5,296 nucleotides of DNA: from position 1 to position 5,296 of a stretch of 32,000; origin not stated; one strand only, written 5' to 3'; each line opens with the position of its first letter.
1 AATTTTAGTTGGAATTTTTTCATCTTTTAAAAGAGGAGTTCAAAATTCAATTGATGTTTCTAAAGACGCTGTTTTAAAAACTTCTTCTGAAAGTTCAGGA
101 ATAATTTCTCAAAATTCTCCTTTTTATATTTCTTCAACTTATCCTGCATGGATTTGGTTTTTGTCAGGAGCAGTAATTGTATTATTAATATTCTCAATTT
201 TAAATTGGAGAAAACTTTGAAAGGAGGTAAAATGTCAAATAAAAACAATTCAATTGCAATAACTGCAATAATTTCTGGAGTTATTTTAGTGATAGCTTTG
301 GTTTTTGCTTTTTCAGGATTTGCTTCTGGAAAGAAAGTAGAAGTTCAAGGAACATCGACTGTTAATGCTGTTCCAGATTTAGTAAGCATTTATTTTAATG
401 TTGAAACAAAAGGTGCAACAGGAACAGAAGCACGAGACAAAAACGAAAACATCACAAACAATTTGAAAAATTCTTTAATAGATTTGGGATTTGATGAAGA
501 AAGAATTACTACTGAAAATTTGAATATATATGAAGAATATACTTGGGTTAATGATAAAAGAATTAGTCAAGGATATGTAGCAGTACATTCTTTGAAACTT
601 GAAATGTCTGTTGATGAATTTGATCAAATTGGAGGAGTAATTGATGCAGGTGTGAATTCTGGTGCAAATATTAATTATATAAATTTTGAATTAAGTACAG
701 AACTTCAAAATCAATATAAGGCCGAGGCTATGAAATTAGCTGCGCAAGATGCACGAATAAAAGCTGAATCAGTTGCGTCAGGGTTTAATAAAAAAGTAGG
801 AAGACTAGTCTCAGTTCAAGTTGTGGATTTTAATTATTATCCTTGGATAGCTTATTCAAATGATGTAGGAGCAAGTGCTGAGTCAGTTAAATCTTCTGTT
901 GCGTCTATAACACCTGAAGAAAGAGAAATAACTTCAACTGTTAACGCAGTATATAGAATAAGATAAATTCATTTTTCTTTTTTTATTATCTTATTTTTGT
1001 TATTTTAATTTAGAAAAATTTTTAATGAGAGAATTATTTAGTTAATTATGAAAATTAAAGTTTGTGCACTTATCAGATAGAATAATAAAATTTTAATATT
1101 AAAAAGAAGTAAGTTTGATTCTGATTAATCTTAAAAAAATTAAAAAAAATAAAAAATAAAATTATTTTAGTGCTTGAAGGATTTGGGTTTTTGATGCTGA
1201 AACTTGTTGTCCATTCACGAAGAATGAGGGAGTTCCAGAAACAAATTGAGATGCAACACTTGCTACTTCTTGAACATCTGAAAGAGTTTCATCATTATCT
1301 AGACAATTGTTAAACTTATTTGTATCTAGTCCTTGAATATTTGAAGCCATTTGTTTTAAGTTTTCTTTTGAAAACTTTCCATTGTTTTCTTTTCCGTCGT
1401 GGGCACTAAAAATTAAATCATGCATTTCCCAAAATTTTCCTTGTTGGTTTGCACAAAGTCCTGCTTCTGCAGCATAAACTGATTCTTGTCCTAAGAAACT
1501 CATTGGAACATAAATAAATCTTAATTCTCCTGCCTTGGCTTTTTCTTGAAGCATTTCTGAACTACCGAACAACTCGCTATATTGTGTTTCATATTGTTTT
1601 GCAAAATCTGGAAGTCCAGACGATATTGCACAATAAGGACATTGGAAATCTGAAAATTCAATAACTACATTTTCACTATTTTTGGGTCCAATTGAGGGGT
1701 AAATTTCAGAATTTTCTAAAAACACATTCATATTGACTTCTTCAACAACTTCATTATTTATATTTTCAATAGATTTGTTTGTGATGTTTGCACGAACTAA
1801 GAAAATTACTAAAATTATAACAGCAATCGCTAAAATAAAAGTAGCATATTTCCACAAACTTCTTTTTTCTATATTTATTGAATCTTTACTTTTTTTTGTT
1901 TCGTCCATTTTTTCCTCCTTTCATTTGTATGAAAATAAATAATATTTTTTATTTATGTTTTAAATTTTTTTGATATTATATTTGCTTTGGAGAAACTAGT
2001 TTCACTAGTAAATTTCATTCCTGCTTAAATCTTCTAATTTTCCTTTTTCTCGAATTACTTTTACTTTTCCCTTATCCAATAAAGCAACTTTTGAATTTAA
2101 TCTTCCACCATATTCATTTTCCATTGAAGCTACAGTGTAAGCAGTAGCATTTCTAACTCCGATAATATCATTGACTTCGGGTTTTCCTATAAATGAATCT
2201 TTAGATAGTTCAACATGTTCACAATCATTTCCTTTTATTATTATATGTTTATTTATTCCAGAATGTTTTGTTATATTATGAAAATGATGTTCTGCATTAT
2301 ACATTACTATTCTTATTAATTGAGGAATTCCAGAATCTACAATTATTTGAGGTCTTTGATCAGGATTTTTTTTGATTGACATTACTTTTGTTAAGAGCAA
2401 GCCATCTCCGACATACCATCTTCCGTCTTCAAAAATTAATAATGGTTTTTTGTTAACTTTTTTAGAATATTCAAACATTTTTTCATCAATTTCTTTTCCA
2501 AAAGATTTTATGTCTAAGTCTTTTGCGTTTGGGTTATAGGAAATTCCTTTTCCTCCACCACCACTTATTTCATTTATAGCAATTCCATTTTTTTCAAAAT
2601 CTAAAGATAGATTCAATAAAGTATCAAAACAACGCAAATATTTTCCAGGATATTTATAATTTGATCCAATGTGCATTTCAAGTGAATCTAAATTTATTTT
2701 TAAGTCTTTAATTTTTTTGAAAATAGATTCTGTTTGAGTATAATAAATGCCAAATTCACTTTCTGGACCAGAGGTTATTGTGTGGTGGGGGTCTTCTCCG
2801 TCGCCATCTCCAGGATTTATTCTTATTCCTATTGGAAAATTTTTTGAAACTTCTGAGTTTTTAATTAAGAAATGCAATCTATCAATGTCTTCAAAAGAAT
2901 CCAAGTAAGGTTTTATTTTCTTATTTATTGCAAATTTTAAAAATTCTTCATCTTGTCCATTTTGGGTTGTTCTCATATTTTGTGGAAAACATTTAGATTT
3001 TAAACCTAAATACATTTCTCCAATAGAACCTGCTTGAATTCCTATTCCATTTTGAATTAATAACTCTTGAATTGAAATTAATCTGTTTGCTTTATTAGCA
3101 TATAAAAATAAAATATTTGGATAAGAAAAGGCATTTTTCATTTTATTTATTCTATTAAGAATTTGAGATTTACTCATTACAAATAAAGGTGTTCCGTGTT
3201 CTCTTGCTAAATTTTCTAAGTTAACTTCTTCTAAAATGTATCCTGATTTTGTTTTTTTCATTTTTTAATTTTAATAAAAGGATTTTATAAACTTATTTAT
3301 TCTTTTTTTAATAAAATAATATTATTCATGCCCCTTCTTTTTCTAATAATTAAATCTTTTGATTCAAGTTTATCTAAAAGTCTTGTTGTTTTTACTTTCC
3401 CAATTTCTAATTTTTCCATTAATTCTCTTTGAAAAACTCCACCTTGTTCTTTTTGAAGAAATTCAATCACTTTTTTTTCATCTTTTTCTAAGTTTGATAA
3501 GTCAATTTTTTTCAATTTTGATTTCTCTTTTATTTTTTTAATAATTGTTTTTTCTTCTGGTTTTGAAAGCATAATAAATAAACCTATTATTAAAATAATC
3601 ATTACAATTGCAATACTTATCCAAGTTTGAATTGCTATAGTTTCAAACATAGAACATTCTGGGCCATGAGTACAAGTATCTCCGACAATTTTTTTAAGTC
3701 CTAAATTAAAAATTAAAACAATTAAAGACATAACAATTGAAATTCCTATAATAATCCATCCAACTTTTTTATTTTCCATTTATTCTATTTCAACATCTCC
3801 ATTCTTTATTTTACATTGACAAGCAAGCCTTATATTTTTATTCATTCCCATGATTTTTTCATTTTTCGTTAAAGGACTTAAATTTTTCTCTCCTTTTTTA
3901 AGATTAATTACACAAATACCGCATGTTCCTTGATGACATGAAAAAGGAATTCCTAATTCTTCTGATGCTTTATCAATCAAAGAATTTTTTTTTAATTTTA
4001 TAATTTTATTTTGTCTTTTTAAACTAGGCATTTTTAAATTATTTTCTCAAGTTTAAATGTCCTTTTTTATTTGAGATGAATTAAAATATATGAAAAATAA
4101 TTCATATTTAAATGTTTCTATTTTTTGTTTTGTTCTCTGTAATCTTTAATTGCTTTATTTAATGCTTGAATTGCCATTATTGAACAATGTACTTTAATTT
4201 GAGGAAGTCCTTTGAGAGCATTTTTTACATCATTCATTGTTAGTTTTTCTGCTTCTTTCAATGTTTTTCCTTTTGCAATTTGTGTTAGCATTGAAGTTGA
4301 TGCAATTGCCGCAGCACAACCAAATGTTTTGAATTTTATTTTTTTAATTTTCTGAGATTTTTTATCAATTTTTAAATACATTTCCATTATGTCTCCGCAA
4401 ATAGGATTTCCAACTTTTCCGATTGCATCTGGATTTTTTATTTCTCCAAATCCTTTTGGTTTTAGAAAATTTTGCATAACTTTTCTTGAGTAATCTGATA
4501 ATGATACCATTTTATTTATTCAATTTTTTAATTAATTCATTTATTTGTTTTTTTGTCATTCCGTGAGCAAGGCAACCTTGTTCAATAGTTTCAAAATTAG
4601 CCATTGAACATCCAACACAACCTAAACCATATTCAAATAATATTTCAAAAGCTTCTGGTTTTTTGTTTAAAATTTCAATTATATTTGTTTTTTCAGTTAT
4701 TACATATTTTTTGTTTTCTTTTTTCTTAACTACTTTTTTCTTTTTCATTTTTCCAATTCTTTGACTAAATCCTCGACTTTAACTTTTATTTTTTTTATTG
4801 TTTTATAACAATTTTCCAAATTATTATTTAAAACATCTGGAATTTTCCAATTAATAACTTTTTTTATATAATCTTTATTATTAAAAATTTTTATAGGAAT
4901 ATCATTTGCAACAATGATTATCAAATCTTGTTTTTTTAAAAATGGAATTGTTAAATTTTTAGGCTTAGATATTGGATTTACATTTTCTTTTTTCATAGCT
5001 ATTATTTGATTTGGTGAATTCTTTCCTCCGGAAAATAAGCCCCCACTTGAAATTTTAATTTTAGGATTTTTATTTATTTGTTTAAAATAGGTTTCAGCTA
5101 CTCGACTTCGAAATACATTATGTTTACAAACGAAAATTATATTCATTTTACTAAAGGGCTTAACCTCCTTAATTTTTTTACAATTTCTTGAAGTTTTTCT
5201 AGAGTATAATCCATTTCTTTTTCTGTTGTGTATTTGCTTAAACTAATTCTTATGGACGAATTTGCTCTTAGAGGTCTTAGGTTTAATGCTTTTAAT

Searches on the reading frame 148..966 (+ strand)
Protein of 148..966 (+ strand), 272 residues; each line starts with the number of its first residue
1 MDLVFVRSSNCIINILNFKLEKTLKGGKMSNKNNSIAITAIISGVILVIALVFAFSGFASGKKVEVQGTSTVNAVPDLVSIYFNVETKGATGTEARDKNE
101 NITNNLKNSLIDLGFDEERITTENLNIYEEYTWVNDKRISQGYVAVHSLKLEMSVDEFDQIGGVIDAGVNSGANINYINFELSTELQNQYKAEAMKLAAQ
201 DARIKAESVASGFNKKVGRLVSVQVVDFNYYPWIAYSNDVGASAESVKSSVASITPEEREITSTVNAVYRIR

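Call 69: search_protein_families(library=pfam, proteins=[window:148-966:+], max_evalue=0.0001)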
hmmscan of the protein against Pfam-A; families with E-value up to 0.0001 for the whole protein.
window:148-966:+ (272 aa): 1 family
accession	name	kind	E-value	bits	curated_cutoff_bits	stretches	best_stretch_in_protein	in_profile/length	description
PF04402.19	SIMPL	-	5.9e-41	141.4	25.2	1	64-269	1-205/205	Protein of unknown function (DUF541)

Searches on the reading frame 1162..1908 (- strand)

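Call 69: search_protein_families(library=pfam, proteins=[window:1162-1908:-], max_evalue=0.0001)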
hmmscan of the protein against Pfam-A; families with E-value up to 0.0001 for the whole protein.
window:1162-1908:- (248 aa): 2 families
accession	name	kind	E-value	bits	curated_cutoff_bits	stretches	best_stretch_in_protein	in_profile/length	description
PF13462.12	Thioredoxin_4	-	1.9e-19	70.9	23.2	1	72-241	7-155/165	Thioredoxin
PF01323.26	DSBA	-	1.4e-09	38.5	25.6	1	81-237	1-178/191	DSBA-like thioredoxin domain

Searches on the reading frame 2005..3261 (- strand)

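Call 69: search_protein_families(library=pfam, proteins=[window:2005-3261:-], max_evalue=0.0001)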
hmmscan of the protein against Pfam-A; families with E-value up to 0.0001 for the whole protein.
window:2005-3261:- (418 aa): 2 families
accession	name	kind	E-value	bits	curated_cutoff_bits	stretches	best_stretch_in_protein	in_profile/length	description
PF02784.22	Orn_Arg_deC_N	-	1.5e-30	106.8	23.4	1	32-284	2-246/247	Pyridoxal-dependent decarboxylase, pyridoxal binding domain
PF00278.28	Orn_DAP_Arg_deC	-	9.5e-06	26.3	23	1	287-372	8-94/95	Pyridoxal-dependent decarboxylase, C-terminal sheet domain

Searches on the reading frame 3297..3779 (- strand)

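Call 69: search_protein_families(library=pfam, proteins=[window:3297-3779:-], max_evalue=0.0001)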
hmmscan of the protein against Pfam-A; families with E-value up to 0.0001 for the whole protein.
window:3297-3779:- (160 aa): 2 families
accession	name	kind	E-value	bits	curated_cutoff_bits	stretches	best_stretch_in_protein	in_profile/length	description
PF24034.1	DUF7343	-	5.1e-10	39.5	27.6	1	98-157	2-61/62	Domain of unknown function (DUF7343)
PF12802.13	MarR_2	-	5.2e-05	23.8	27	1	104-148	10-54/61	MarR family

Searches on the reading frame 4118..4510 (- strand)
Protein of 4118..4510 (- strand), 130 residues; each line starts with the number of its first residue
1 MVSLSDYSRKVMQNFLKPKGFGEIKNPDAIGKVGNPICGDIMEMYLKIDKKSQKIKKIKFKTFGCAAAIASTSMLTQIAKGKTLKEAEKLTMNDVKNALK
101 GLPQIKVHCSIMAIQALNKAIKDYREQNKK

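Call 69: search_protein_families(library=pfam, proteins=[window:4118-4510:-], max_evalue=0.0001)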
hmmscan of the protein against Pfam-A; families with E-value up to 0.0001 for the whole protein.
window:4118-4510:- (130 aa): 1 family
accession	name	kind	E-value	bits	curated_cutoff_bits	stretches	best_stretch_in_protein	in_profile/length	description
PF01592.21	NifU_N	-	3.7e-43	147.1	22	1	7-129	2-125/127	NifU-like N terminal domain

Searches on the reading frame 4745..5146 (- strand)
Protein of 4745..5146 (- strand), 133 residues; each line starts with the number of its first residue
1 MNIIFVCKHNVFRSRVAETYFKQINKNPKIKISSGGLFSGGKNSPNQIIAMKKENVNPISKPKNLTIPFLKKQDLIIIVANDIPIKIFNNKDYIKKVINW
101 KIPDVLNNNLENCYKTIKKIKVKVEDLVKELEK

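Call 69: search_protein_families(library=pfam, proteins=[window:4745-5146:-], max_evalue=0.0001)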
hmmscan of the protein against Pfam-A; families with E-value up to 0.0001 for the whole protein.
window:4745-5146:- (133 aa): 1 family
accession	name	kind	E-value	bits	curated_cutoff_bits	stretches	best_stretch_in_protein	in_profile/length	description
PF01451.26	LMWPc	-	7.5e-11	42.9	23.2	1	3-127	1-143/144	Low molecular weight phosphotyrosine protein phosphatase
